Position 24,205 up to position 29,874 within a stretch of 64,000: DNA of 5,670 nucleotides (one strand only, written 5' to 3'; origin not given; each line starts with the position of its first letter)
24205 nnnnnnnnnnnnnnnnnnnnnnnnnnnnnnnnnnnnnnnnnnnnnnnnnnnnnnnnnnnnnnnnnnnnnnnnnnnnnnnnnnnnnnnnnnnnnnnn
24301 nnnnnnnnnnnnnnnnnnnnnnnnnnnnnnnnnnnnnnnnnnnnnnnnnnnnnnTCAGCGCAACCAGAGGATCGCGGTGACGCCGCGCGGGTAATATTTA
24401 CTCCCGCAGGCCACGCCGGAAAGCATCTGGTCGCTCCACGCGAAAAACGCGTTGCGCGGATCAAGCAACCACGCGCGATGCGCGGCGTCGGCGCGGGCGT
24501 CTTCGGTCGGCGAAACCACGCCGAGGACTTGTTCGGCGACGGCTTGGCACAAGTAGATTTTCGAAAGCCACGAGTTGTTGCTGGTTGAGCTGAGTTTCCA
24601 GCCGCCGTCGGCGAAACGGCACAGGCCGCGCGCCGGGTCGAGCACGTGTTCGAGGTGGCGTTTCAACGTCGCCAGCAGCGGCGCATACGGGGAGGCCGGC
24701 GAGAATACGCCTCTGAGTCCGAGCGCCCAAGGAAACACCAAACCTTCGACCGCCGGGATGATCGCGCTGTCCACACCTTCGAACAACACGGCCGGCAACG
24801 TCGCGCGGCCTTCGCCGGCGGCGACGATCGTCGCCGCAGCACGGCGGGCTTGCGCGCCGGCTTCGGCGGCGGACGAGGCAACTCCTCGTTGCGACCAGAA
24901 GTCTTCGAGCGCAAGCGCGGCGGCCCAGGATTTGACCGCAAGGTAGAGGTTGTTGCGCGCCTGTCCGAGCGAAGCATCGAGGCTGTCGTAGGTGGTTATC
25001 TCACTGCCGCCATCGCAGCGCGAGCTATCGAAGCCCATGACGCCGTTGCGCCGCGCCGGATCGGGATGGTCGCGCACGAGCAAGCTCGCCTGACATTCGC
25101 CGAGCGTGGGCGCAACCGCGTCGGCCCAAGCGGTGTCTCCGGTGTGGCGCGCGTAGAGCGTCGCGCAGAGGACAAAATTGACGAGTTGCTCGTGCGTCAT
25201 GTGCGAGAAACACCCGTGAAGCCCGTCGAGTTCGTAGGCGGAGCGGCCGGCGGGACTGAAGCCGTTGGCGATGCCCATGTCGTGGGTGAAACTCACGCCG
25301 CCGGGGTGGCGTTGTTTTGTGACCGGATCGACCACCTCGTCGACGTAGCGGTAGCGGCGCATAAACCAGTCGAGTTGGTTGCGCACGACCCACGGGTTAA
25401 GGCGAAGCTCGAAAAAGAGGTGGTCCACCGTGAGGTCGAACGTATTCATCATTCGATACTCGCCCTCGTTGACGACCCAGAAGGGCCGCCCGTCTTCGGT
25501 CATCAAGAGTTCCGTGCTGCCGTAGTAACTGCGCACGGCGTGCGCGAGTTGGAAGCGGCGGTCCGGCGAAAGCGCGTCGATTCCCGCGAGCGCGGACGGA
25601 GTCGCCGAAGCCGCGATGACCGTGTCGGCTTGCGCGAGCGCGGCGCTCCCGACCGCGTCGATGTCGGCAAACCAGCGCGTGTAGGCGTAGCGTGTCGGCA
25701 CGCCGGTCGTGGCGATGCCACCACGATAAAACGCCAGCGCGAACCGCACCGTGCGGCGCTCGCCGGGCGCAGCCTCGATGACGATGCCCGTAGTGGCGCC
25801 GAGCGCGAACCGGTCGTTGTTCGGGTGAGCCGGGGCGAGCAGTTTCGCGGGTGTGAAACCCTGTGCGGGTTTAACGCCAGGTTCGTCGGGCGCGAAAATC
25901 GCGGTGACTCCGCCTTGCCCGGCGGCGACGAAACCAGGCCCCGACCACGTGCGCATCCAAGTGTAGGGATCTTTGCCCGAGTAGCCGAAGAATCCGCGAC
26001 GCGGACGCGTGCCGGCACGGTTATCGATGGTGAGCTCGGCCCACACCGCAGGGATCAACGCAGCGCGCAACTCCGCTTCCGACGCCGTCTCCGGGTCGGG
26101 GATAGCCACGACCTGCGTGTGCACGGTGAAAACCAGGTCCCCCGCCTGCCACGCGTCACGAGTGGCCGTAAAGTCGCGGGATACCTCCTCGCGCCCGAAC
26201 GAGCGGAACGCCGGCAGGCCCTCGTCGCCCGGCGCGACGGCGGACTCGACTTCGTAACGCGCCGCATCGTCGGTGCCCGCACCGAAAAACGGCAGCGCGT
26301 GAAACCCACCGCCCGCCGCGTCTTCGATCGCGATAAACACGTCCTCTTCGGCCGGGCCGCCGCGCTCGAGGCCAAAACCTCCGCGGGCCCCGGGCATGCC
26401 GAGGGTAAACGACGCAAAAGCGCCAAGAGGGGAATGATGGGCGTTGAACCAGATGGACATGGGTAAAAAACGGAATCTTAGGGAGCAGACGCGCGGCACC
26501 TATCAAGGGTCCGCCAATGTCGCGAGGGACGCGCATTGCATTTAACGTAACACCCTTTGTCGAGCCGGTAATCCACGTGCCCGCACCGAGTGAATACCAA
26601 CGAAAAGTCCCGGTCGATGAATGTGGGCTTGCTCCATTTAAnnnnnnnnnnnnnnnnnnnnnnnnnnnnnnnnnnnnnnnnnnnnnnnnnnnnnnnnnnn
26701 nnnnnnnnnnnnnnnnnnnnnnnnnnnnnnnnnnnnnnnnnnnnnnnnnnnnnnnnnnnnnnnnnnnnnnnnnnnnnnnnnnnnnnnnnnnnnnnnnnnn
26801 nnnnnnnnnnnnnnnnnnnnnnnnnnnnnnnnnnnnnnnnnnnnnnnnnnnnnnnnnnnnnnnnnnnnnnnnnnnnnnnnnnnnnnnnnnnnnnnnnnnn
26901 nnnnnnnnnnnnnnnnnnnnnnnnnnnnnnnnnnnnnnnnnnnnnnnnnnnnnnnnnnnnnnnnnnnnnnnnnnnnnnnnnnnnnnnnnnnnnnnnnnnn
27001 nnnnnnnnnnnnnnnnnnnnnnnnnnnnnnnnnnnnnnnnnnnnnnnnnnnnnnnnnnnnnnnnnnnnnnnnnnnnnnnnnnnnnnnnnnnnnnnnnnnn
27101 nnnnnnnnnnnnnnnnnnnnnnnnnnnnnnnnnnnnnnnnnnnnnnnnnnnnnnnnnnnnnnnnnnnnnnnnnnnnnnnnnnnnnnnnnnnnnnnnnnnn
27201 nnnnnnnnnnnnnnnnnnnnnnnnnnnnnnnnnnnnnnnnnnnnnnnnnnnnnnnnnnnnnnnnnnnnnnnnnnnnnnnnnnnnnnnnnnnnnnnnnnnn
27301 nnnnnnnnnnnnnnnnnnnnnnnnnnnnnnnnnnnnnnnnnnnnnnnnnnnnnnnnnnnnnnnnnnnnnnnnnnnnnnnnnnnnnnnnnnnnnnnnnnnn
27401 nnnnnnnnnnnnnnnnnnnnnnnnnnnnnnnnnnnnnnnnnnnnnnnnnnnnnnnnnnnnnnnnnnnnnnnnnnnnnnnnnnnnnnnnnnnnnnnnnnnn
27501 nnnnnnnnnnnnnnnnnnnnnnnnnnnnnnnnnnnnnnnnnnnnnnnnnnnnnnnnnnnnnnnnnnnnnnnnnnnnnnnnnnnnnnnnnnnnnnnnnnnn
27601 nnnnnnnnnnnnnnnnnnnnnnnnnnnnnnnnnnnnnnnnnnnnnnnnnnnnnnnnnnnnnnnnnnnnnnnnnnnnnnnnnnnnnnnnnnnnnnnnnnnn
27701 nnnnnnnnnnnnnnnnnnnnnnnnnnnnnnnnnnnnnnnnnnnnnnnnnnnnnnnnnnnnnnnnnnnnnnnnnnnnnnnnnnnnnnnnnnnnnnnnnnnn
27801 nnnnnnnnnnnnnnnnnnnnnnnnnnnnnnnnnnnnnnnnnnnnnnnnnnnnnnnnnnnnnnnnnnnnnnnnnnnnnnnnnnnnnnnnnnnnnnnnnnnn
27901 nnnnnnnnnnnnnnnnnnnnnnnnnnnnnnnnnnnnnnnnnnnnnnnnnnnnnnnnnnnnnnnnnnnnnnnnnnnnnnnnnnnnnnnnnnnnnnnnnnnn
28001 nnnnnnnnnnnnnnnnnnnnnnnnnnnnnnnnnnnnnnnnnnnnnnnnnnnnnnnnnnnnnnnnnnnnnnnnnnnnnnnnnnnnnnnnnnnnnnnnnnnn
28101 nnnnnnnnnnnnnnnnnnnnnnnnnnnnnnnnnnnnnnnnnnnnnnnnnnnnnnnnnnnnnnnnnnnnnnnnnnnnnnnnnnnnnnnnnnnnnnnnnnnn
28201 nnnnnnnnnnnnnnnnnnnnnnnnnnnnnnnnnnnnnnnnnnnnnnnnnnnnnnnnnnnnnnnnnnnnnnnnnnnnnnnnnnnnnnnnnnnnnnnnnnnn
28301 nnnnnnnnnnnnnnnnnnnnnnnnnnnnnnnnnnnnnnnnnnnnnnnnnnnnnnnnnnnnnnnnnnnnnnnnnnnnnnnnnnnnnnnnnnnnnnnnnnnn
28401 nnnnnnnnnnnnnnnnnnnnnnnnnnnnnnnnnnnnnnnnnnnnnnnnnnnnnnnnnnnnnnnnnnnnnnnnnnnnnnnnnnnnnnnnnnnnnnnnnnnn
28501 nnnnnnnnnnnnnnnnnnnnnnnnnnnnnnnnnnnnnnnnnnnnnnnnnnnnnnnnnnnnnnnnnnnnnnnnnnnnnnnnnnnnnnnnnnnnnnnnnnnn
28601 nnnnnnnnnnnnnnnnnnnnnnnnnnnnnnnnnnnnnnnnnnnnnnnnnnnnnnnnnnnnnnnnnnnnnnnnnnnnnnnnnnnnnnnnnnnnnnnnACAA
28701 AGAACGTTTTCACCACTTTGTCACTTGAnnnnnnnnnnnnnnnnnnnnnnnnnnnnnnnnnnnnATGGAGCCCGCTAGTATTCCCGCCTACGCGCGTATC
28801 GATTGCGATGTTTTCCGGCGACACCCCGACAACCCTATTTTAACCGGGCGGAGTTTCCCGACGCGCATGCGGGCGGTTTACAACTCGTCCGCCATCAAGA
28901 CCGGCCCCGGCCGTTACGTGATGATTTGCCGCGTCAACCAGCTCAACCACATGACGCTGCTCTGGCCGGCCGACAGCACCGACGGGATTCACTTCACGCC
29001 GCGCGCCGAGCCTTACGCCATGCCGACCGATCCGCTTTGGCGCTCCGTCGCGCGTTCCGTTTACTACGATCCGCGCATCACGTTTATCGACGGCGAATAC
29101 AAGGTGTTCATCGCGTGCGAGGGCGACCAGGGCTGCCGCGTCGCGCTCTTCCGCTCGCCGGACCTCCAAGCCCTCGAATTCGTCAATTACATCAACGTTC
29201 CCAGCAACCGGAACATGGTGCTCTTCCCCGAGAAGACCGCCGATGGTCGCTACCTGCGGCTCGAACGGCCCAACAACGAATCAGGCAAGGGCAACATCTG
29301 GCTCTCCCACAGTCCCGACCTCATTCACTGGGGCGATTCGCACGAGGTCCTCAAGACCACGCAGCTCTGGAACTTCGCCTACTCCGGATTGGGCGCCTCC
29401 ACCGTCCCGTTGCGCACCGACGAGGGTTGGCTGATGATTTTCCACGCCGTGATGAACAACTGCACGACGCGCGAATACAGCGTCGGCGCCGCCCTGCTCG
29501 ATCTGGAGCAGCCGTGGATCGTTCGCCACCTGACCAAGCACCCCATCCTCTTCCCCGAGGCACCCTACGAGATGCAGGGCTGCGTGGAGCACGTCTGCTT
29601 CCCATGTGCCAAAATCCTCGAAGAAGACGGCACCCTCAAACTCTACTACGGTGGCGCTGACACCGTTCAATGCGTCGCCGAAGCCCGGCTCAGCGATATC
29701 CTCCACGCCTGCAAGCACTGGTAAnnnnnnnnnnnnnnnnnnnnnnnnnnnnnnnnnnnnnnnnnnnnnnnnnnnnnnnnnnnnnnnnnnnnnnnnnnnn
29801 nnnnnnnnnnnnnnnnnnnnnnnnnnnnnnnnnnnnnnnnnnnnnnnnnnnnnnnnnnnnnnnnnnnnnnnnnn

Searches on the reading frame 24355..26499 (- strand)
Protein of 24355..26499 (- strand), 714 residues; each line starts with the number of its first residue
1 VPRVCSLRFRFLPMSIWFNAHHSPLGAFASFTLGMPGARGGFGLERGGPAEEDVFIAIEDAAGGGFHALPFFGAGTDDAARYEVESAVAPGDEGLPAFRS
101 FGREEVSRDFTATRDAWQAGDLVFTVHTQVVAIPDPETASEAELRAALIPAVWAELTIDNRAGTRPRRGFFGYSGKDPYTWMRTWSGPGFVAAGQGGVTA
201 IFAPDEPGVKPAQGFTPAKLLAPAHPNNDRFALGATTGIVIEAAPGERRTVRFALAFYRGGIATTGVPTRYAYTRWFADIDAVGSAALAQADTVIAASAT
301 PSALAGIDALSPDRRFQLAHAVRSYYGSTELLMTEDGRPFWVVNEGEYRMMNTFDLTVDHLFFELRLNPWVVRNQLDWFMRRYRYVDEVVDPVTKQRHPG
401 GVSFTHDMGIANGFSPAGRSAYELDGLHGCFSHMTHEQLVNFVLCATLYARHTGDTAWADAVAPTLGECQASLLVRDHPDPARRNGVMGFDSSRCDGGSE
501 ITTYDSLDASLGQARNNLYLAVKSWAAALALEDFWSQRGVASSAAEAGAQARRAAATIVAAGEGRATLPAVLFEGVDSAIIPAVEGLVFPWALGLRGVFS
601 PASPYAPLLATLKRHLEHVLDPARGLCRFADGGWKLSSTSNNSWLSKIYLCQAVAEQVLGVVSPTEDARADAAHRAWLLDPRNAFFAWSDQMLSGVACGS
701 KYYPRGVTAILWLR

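Call 11: search_protein_families(library=pfam, proteins=[window:24355-26499:-], max_evalue=0.001)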
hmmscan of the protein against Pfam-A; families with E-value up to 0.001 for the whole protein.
window:24355-26499:- (714 aa): 1 family
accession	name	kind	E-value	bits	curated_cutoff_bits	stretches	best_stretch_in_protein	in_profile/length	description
PF03512.19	Glyco_hydro_52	-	2.5e-156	521.3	25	1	31-449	1-413/413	Glycosyl hydrolase family 52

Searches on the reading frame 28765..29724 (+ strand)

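Call 13: search_protein_families(library=pfam, proteins=[window:28765-29724:+], max_evalue=0.001)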
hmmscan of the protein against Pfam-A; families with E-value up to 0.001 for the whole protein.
window:28765-29724:+ (319 aa): 1 family
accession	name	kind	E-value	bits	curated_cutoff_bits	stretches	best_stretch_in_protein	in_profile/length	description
PF04041.19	Glyco_hydro_130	-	4.6e-41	141.3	26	1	31-317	28-319/320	beta-1,4-mannooligosaccharide phosphorylase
